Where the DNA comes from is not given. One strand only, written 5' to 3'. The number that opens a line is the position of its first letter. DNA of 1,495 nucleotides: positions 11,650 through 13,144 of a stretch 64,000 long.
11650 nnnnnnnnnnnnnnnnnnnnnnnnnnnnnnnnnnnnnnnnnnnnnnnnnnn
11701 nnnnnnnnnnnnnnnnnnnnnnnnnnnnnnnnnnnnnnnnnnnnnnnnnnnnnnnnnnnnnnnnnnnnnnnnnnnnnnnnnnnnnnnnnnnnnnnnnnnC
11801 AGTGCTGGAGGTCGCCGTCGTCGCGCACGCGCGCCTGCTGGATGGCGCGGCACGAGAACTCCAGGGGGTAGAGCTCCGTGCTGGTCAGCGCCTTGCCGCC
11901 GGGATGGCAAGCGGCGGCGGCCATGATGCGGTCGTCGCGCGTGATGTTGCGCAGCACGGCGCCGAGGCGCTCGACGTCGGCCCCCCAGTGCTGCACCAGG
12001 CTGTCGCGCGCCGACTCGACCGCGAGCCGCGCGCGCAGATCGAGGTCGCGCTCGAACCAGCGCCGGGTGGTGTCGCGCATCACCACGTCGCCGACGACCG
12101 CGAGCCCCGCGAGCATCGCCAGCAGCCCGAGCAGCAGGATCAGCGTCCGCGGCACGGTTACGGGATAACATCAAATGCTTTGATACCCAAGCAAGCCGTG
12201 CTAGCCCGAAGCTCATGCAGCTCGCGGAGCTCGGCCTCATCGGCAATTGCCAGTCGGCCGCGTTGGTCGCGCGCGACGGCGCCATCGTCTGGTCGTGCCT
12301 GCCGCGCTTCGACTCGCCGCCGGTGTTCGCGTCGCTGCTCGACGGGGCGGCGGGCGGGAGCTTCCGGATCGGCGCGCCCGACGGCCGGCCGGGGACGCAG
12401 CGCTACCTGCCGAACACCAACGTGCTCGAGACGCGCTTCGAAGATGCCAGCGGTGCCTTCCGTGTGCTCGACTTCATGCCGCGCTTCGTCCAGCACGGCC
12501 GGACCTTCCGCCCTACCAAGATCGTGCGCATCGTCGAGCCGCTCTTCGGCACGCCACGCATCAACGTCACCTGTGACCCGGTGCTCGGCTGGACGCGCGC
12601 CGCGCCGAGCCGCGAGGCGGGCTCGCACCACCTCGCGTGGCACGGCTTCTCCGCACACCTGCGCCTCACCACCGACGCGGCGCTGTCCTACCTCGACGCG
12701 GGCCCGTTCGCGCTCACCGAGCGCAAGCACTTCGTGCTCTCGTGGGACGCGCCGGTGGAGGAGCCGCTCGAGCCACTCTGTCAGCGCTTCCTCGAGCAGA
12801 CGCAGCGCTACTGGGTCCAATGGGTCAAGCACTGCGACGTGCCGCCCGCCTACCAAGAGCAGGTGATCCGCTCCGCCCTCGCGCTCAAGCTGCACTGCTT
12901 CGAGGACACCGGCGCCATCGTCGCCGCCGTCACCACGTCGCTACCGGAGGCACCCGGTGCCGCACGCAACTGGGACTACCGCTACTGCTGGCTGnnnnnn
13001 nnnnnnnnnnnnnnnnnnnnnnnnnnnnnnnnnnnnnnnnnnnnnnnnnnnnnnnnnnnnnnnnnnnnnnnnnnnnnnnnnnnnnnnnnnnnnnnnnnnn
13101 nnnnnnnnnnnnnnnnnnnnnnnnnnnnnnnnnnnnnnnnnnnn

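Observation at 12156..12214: Perfect 15-bp palindrome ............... in the divergent otsA / GH15-trehalase promoter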

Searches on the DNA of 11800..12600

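Call 35: search_rna_families(source=window, start=11800, end=12600, threshold=evalue, max_evalue=1)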
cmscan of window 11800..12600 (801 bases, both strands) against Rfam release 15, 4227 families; matches with E-value up to 1: 4.
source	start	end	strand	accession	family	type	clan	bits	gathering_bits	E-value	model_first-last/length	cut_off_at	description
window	11913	11993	+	RF01671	P18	Gene; sRNA;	-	19.8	60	0.88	1-135/135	no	Pseudomonas sRNA P18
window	12003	12052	-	RF01523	TB10Cs1H2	Gene; snRNA; snoRNA; HACA-box;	-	18.9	50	0.51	1-63/63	no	Trypanosomatid snoRNA TB10Cs1H2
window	12078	12132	-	RF01059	mir-598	Gene; miRNA;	-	18.8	69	0.55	1-80/80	no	mir-598 microRNA precursor family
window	11800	11877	+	RF02878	MH_s7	Gene; sRNA;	-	12.3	221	0.72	215-312/312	5'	Mesorhizobail RNA 7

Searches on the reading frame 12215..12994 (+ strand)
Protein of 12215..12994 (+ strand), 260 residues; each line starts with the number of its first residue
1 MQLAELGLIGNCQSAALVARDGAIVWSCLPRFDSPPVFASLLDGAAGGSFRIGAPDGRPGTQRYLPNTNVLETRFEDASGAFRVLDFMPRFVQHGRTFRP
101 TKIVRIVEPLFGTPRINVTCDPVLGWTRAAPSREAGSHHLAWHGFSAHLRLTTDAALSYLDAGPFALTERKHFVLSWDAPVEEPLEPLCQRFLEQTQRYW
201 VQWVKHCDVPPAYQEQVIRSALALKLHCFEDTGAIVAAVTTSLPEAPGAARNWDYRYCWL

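Call 13: find_related_loci(query=window:12215-12994:+, collection=metagenome_contigs, flank=1500)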
Query window:12215-12994:+ (260 aa) in metagenome_contigs; peptide patterns used: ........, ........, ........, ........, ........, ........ (x = any residue, [..] = any of these).
600 stretches matched a pattern (row limit reached: there are more); 589 encode a relative of the query (tblastn E <= 1e-3); the best 80 are kept; 80 distinct loci.
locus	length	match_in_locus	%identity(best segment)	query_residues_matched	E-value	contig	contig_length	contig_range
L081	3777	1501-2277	63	1-260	7e-113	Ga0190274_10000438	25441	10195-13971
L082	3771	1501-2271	52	7-260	4e-85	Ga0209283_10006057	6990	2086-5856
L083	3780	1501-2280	52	5-260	9e-84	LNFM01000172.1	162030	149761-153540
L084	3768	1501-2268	49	6-260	5e-82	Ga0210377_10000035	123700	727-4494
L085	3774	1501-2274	46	5-260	2e-80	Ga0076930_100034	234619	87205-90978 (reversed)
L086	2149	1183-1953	46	5-260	1e-82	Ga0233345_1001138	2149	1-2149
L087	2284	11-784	48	5-260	2e-80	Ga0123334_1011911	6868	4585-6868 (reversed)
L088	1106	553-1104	67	3-185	2e-85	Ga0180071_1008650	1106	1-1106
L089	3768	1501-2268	48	7-260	2e-77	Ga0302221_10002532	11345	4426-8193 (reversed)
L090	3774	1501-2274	46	5-260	2e-77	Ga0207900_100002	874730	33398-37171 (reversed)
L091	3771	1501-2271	46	5-260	3e-77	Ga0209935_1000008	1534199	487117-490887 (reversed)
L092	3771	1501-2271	46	5-260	7e-77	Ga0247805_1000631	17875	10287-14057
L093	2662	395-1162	46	7-260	1e-75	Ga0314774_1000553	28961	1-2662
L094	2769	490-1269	47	2-260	2e-75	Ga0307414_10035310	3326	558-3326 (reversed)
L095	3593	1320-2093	46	5-260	1e-74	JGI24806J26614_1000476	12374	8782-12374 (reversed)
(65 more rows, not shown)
